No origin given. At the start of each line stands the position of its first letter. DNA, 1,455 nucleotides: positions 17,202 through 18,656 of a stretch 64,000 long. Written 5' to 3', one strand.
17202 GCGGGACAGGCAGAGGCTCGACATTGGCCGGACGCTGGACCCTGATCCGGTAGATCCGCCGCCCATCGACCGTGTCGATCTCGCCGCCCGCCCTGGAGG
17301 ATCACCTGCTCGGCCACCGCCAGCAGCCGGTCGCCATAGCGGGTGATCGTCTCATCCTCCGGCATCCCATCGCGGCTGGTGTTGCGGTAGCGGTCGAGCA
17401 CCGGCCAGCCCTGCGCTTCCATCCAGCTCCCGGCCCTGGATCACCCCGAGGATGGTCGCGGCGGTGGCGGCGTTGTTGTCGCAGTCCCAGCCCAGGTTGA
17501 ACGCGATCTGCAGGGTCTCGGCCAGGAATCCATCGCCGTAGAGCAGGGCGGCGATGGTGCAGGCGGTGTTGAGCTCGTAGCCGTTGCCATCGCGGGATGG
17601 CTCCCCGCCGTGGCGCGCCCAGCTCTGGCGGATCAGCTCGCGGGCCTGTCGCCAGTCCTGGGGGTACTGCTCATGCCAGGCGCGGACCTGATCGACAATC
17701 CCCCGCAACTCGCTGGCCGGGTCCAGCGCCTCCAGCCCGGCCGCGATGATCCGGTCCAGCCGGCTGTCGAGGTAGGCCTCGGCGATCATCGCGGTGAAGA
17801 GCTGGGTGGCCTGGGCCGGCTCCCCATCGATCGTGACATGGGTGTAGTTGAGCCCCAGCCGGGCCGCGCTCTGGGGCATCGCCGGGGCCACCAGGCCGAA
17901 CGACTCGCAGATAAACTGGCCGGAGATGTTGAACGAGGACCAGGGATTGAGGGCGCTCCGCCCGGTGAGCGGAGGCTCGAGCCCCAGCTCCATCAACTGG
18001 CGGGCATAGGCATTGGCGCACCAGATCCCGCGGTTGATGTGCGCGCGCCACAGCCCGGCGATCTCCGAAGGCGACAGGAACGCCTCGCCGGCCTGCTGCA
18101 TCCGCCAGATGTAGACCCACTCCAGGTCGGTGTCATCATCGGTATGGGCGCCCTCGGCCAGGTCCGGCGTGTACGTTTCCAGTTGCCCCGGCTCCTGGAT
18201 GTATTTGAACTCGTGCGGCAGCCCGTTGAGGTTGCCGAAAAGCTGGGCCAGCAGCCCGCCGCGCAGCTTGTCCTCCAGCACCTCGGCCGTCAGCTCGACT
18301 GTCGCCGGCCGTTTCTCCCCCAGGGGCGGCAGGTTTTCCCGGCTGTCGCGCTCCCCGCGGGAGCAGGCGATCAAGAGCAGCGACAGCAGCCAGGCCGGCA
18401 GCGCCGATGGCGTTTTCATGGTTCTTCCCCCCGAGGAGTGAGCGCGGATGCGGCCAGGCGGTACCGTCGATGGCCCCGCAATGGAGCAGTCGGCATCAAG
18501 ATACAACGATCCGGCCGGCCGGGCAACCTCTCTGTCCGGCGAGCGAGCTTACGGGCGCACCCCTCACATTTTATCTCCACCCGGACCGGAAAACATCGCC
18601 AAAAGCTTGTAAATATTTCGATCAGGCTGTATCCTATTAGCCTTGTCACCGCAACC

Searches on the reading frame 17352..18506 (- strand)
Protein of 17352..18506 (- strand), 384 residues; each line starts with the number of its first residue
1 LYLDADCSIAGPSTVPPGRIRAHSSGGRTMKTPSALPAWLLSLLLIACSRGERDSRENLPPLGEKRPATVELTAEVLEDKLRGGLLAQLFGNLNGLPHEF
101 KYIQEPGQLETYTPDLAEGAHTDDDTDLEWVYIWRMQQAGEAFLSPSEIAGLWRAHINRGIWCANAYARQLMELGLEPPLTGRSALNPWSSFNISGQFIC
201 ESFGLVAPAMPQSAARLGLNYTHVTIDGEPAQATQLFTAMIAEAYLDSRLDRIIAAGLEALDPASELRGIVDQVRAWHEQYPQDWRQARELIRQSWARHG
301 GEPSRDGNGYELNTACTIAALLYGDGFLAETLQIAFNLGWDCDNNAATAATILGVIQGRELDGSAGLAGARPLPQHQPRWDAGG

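Call 66: search_protein_families(library=pfam, proteins=[window:17352-18506:-], max_evalue=0.00001)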
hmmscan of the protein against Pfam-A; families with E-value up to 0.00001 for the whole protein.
window:17352-18506:- (384 aa): 1 family
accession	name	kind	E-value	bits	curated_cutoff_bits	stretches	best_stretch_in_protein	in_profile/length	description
PF03747.19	ADP_ribosyl_GH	-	9.9e-22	78.4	26.2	1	83-359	1-281/287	ADP-ribosylglycohydrolase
